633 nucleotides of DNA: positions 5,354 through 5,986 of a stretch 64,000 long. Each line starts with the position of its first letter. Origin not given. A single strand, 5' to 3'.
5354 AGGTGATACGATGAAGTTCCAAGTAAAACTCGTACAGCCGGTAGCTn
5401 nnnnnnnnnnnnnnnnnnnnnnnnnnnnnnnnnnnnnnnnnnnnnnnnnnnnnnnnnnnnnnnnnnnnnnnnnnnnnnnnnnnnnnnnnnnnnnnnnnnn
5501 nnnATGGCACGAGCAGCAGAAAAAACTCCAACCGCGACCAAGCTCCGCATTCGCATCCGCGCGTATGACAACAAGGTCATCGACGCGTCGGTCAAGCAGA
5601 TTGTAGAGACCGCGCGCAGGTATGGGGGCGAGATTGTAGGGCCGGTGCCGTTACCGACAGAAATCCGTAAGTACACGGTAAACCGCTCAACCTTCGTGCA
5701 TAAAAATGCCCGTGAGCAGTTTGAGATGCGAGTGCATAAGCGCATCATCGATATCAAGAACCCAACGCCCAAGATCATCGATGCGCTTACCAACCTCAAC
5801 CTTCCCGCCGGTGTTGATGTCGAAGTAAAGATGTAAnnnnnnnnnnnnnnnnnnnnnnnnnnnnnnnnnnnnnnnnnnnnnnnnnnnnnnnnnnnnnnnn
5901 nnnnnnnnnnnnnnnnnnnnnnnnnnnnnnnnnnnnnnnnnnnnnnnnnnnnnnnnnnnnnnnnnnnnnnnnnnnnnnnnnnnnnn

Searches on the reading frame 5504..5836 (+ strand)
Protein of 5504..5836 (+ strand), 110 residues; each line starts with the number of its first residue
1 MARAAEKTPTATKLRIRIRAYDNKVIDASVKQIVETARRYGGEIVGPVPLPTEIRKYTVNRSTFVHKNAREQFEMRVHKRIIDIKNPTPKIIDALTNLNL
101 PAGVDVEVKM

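Call 17: search_protein_families(library=pfam, proteins=[window:5504-5836:+], max_evalue=0.01)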
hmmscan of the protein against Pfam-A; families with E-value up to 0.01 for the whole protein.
window:5504-5836:+ (110 aa): 1 family
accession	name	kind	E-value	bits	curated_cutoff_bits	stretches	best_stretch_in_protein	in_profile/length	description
PF00338.27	Ribosomal_S10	-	1.9e-34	118.3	21.2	1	15-109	1-98/98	Ribosomal protein S10p/S20e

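Call 60: find_homologous_proteins(query=window:5504-5836:+, max_evalue=1e-30)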
Query window:5504-5836:+ (110 aa): 7872 proteins with E <= 1e-30 among 8000 candidates; the best 120 are listed.
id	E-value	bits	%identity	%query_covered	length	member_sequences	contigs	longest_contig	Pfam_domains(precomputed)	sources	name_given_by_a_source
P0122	5.2e-64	231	100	100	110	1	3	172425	PF00338.28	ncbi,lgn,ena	ncbi:MAG: 30S ribosomal protein S10 [Patescibacteria group bacterium]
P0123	3.6e-63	228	98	100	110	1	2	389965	PF00338.28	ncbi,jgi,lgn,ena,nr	ncbi:MAG: 30S ribosomal protein S10 [Candidatus Ryanbacteria bacterium]|nr:30S ribosomal protein S10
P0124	8.9e-63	227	97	100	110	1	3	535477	PF00338.28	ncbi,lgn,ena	ncbi:MAG: 30S ribosomal protein S10 [Patescibacteria group bacterium]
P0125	3.2e-62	225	96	100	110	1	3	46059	PF00338.28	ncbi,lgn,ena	-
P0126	6.5e-62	224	96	100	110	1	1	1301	PF00338.28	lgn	-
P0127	2.3e-61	222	96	100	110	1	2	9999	PF00338.28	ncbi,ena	-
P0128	4.0e-55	202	85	100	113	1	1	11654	PF00338.28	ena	-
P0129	4.0e-55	202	86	98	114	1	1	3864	PF00338.28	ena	-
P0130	8.3e-55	201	86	100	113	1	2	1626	PF00338.28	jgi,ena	-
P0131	2.0e-54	200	85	100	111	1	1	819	PF00338.28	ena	-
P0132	2.1e-54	200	89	94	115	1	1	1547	PF00338.28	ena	-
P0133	2.2e-54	200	88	97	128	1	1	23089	PF00338.28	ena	-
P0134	3.7e-54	199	87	95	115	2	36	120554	PF00338.28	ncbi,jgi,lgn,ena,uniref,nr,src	ncbi:MAG: 30S ribosomal protein S10 [Candidatus Ryanbacteria bacterium RIFCSPHIGHO2_02_FULL_45_43]|u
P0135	7.0e-54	198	86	98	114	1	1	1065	PF00338.28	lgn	-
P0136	1.3e-53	197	88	92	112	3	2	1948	PF00338.28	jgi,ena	-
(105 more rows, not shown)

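Call 61: find_encoding_contigs(protein=P0123, flank=10000, max_places=2)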
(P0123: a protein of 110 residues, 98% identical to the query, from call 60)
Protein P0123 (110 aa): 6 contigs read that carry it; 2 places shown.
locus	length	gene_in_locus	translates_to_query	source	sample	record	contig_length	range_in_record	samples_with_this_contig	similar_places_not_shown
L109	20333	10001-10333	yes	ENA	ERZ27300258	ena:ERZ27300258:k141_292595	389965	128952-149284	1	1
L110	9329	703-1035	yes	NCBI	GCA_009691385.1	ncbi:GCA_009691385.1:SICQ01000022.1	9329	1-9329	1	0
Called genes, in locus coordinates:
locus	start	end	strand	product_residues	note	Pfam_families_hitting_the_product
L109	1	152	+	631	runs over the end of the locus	PF11617:Cu-binding_MopE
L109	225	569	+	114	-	-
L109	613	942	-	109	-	-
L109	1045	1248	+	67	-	PF12844:HTH_19 (weak), PF13560:HTH_31, PF01381:HTH_3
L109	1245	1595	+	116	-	-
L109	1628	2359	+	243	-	PF00578:AhpC-TSA, PF00085:Thioredoxin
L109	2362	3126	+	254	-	PF02683:DsbD_TM, PF13386:DsbD_2 (weak)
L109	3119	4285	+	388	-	PF00578:AhpC-TSA, PF08534:Redoxin, PF13905:Thioredoxin_8, PF17991:Thioredoxin_10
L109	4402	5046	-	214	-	-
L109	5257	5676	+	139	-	PF00164:Ribosom_S12_S23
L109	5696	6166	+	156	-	PF00177:Ribosomal_S7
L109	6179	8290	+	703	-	PF00009:GTP_EFTU, PF22042:EF-G_D2, PF03144:GTP_EFTU_D2, PF14492:EFG_III, PF16658:RF3_C (weak), PF03764:EFG_IV, PF00679:EFG_C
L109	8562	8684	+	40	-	-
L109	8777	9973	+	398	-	PF00009:GTP_EFTU, PF03144:GTP_EFTU_D2, PF03143:GTP_EFTU_D3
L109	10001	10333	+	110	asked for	PF00338:Ribosomal_S10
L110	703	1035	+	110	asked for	PF00338:Ribosomal_S10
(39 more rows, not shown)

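Call 62: find_encoding_contigs(protein=P0124, flank=10000, max_places=2)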
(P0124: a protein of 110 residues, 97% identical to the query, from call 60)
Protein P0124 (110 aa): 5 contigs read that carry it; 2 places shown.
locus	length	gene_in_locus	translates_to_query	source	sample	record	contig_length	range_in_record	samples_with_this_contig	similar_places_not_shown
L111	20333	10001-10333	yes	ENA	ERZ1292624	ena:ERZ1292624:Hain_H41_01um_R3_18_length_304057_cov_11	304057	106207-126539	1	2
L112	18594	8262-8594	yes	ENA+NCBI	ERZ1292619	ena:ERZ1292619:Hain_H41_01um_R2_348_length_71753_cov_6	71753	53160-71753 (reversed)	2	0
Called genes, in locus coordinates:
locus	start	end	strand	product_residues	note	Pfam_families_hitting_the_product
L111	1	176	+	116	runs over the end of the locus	-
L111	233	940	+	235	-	PF00085:Thioredoxin, PF00578:AhpC-TSA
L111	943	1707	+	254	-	PF02683:DsbD_TM, PF13386:DsbD_2 (weak)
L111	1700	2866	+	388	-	PF00578:AhpC-TSA, PF08534:Redoxin, PF13905:Thioredoxin_8, PF17991:Thioredoxin_10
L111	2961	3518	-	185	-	-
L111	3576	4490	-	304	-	-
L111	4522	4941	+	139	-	PF00164:Ribosom_S12_S23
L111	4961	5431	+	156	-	PF00177:Ribosomal_S7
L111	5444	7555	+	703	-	PF00009:GTP_EFTU, PF22042:EF-G_D2, PF03144:GTP_EFTU_D2, PF14492:EFG_III, PF16658:RF3_C (weak), PF03764:EFG_IV, PF00679:EFG_C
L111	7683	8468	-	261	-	-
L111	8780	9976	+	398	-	PF00009:GTP_EFTU, PF03144:GTP_EFTU_D2, PF03143:GTP_EFTU_D3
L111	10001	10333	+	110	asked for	PF00338:Ribosomal_S10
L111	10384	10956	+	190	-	-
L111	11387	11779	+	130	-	-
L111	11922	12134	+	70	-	-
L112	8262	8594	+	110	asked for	PF00338:Ribosomal_S10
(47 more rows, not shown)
